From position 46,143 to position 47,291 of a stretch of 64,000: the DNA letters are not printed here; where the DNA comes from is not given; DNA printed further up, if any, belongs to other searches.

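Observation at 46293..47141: Presenilin/SPP-type GxGD intramembrane protease in a bacterium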

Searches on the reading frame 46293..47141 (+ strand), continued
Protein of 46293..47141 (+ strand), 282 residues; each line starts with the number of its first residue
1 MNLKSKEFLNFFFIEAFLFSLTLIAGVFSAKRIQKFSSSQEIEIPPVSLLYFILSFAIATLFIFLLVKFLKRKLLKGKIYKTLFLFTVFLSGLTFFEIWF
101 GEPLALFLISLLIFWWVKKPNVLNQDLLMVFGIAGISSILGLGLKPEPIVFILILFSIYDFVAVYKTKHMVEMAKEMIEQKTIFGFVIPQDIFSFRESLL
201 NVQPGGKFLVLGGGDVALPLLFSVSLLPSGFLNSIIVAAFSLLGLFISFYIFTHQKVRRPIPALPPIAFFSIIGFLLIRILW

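Call 52: search_protein_representatives(alignment_id=A1)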
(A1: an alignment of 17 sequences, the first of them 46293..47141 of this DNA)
Query: 17 sequences, 287 profile positions. Proteins with E-value up to 0.001 (for the whole library): 1464; up to 1e-10: 890; up to 1e-30: 251. The best 150 are listed.
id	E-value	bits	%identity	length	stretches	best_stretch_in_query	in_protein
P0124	9.2e-118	409.3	-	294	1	3-287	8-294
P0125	3.6e-106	371.3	-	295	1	4-286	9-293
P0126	6.1e-100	350.8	-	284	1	7-287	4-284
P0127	6.2e-96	337.7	-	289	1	9-287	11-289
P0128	1.3e-93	330.1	-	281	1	13-287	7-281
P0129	2.3e-91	322.7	-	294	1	3-287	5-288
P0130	1.7e-88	313.3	-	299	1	14-286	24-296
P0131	1.2e-87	310.4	-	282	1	8-285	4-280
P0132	3.9e-87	308.8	-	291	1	3-286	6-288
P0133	4.1e-86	305.4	-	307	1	12-286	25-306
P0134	1.2e-84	300.6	-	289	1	14-287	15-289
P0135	8.7e-83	294.5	-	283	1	14-286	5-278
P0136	1.2e-82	294.0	-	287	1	9-286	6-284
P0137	1.7e-82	293.5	-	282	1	15-286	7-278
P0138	9.8e-82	291.1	-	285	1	9-287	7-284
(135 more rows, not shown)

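Call 72: search_protein_families(library=pfam, alignment_id=A1, max_evalue=1)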
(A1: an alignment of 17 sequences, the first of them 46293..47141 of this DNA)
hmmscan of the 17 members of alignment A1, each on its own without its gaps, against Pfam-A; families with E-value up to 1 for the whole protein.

A. member 1, window:46293-47141:+ (282 aa): 1 family
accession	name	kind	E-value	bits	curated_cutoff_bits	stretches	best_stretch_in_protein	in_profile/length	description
PF06550.16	SPP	-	2.8e-23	83.3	23.9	1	43-277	29-276/283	Signal-peptide peptidase, presenilin aspartyl protease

B. families by the number of members that match (of 17 scanned): 10 families
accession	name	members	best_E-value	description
PF06550.16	SPP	17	2.8e-23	Signal-peptide peptidase, presenilin aspartyl protease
PF01080.22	Presenilin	3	0.042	Presenilin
PF17364.7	DUF5389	1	0.01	Family of unknown function (DUF5389)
PF17370.7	DUF5392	1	0.018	Family of unknown function (DUF5392)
PF05393.16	Hum_adeno_E3A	1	0.024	Human adenovirus early E3A glycoprotein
PF14880.11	COX14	1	0.037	Cytochrome oxidase c assembly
PF02233.22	PNTB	1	0.18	NAD(P) transhydrogenase beta subunit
PF14654.11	Epiglycanin_C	1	0.18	Mucin, cleavage site, TM and cytoplasmic tail region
PF00107.32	ADH_zinc_N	1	0.23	Zinc-binding dehydrogenase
PF20176.3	DUF6541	1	0.46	Family of unknown function (DUF6541)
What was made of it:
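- Closest known: Presenilin-1, the catalytic subunit of human gamma-secretase. Different: PF01080 gives only a marginal hit in 3 of 17 relatives (call 72).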

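Call 73: predict_structure(alignment_id=A3)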
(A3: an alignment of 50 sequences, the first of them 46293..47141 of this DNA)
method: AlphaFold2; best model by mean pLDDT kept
length: 282 residues; sequences in the alignment: 50
mean_pLDDT: 93.7   pTM: 0.91
mean pLDDT of the five models: 93.7, 93.3, 93.0, 91.7, 89.4
residues with pLDDT >= 90: 226; 70-90: 53; 50-70: 3; < 50: 0
segments of 3 or more residues with pLDDT < 50: none
pLDDT, mean of each block of 10 residues (from residue 1): 78 97 98 94 88 89 86 88 96 98 97 97 98 97 96 95 91 90 95 95 89 97 97 98 97 88 97 98 89
secondary structure, 60 per line:
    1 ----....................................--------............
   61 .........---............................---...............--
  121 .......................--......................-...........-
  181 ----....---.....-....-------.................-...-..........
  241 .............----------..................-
elements in order: H5-40 H49-69 H73-100 H104-118 H122-143 H146-167 H169-179 E185-188 H192-196 E209-212 H213-225 H231-253 H264-281
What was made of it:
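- Structure: the AF2 model has pLDDT 93.7 and pTM 0.91, with 9 TM helices, TM6a and a beta pair before TM7 (call 73).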

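Call 75: fold_search(model_id=the predicted structure, library=pdb)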
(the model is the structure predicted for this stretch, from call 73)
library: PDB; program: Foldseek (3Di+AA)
matches with E <= 10: 184; with E <= 0.001: 16
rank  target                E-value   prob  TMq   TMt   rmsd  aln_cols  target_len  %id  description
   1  4y6k_B                2.1e-07  1.00  0.62  0.71   5.4       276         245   22  Complex structure of presenilin homologue PSH bound to an inhibitor (released 2015-03-18)
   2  4hyg_C                4.3e-07  1.00  0.58  0.68   5.1       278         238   22  Structure of a presenilin family intramembrane aspartate protease in C222 space group (released 2012-12-19)
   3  4hyc_A                7.9e-07  1.00  0.63  0.71   5.7       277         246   23  Structure of a presenilin family intramembrane aspartate protease in P2 space group (released 2012-12-19)
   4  4hyg_B                1.1e-06  1.00  0.64  0.72   5.4       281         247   22  Structure of a presenilin family intramembrane aspartate protease in C222 space group (released 2012-12-19)
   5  4hyg_D                1.1e-06  1.00  0.58  0.68   7.3       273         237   21  Structure of a presenilin family intramembrane aspartate protease in C222 space group (released 2012-12-19)
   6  9k92                  2.0e-05  1.00  0.63  0.65   4.9       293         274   16  Cryo-EM structure of human signal peptide peptidase like 2A (SPPL2a) (released 2025-10-29)
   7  8oqz_B                2.6e-05  1.00  0.67  0.62   4.9       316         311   15  Structure of human gamma-secretase PSEN1 APH-1B isoform reconstituted into lipid nanodisc in complex with Ab46 (released 2024-04-24)
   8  6lr4_B                3.5e-05  1.00  0.68  0.63   5.3       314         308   15  Molecular basis for inhibition of human gamma-secretase by small molecule (released 2021-01-27)
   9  9k95_B                3.7e-05  1.00  0.66  0.62   5.2       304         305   14  Cryo-EM structure of human gamma-secretase in complex with compound E (released 2025-10-29)
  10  7c9i_B                3.7e-05  1.00  0.68  0.64   4.3       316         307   16  Human gamma-secretase in complex with small molecule L-685,458 (released 2021-01-27)
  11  8x53_B                5.0e-05  1.00  0.66  0.61   5.1       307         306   15  Cryo-EM structure of human gamma-secretase in complex with Abeta46 (released 2024-05-29)
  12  8x52_B                2.3e-04  1.00  0.65  0.61   5.1       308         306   15  Cryo-EM structure of human gamma-secretase in complex with Abeta49 (released 2024-05-29)
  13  6lqg_B                2.3e-04  1.00  0.67  0.62   4.5       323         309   15  Human gamma-secretase in complex with small molecule Avagacestat (released 2021-01-27)
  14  6idf_B                2.5e-04  1.00  0.71  0.65   3.9       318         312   14  Cryo-EM structure of gamma secretase in complex with a Notch fragment (released 2018-12-26)
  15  6iyc_B                2.8e-04  1.00  0.68  0.62   5.7       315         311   16  Recognition of the Amyloid Precursor Protein by Human gamma-secretase (released 2019-01-23)
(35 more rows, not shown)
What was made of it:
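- Closest known: Presenilin-1, the catalytic subunit of human gamma-secretase. Same: The fold is the same, with TM-score up to 0.71 and RMSD 3.9 A to substrate-bound PS1 6idf_B (call 75).
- Closest known: Presenilin-1, the catalytic subunit of human gamma-secretase. Different: Identity is 14-16% (call 75).
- Closest known: Signal peptide peptidase and SPPL2a. Same: The fold (9k92, TM-score 0.63-0.65; call 75) and the catalytic motifs are shared.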

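Call 78: find_related_loci(query=A3, collection=viral_contigs, flank=3000)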
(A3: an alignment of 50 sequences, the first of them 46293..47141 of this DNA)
Query A3 (282 aa) in viral_contigs; peptide patterns used: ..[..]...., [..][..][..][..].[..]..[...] (x = any residue, [..] = any of these).
33 stretches matched a pattern, but none encodes a relative of the query by tblastn (E <= 1e-3).
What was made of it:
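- Tried and rejected: The viral contig scan found no homologue (call 78).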
